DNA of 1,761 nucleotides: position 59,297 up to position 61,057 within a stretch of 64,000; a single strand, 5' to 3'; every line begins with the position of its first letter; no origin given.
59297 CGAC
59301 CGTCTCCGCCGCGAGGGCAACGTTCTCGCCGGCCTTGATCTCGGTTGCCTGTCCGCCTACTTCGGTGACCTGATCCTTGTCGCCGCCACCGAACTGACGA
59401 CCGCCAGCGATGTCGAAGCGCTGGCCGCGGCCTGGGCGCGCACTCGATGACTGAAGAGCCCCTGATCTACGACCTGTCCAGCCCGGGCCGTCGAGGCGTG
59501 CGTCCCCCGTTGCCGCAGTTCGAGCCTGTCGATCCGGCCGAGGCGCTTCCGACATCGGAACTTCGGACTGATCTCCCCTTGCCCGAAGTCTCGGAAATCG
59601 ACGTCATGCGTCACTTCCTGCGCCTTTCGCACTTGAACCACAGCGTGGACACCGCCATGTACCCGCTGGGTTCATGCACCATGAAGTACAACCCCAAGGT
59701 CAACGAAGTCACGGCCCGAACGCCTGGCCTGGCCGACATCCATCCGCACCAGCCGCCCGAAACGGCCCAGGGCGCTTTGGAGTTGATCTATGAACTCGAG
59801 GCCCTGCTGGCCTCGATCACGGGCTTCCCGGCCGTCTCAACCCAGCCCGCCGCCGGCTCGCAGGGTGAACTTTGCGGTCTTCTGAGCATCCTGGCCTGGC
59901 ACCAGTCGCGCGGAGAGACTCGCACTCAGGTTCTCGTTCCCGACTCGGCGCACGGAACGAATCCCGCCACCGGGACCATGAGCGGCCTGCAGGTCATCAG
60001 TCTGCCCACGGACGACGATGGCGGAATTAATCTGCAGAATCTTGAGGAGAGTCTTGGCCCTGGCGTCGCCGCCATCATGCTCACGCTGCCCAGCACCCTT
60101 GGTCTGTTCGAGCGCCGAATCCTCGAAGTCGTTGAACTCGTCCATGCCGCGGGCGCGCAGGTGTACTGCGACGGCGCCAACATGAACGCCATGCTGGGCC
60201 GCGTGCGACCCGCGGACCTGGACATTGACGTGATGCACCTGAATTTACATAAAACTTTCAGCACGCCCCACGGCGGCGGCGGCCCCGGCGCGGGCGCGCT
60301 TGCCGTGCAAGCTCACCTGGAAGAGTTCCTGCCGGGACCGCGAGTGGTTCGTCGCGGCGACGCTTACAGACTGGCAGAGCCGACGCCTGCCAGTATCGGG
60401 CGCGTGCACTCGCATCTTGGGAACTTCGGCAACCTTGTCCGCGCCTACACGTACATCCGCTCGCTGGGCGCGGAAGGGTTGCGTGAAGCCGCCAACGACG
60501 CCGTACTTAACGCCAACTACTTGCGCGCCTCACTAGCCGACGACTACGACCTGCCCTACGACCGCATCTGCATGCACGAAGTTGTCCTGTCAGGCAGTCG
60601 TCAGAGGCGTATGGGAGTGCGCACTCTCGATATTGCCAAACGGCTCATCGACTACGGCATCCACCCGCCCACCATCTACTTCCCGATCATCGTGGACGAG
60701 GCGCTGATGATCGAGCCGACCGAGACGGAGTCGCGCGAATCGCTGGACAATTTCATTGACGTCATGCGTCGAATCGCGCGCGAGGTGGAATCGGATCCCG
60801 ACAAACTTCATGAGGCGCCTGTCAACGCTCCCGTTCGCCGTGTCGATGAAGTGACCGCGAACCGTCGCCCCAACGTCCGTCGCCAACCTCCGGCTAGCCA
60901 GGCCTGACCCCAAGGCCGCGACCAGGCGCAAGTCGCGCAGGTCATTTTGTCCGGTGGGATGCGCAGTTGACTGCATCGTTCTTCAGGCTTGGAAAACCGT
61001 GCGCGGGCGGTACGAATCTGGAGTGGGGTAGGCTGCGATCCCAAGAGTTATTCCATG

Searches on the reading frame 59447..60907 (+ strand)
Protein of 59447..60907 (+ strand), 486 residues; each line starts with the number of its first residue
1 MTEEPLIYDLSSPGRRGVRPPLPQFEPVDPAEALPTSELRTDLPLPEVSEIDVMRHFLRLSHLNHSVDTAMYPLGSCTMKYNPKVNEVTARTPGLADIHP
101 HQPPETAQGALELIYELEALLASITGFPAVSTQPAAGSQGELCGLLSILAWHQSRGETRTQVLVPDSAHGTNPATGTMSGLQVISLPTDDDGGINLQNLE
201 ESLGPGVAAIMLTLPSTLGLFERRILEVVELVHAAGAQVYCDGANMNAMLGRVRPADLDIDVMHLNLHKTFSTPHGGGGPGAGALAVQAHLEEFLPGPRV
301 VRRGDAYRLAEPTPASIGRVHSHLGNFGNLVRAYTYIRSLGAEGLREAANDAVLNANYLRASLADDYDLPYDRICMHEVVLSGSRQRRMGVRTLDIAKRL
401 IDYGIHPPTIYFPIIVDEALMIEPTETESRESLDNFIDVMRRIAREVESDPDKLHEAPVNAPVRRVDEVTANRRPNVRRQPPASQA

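Call 29: find_encoding_contigs(protein=window:59447-60907:+, flank=10000, max_places=1)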
Protein window:59447-60907:+ (486 aa): 10 contigs read that carry it; 1 place shown.
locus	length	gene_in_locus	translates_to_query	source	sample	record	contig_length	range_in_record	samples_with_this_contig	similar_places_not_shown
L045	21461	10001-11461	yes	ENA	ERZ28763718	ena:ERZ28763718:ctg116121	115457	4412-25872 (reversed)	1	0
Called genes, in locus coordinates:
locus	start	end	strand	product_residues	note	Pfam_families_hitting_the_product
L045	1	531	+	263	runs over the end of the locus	PF01416:PseudoU_synth_1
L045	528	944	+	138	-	PF00572:Ribosomal_L13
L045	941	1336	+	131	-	PF00380:Ribosomal_S9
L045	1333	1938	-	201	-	PF04079:SMC_ScpB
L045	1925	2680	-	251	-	PF02616:SMC_ScpA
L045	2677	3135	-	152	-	-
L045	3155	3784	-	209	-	PF02163:Peptidase_M50 (weak)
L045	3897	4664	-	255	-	PF01887:SAM_HAT_N, PF20257:SAM_HAT_C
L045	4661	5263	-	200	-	PF03576:Peptidase_S58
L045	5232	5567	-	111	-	PF03576:Peptidase_S58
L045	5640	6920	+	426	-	PF02225:PA, PF04389:Peptidase_M28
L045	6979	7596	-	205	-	PF03819:MazG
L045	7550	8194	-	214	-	-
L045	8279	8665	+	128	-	PF01597:GCV_H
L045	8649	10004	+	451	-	PF01053:Cys_Met_Meta_PP (faint), PF02347:GDC-P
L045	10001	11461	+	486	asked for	PF02347:GDC-P, PF00266:Aminotran_5 (weak), PF21478:GcvP2_C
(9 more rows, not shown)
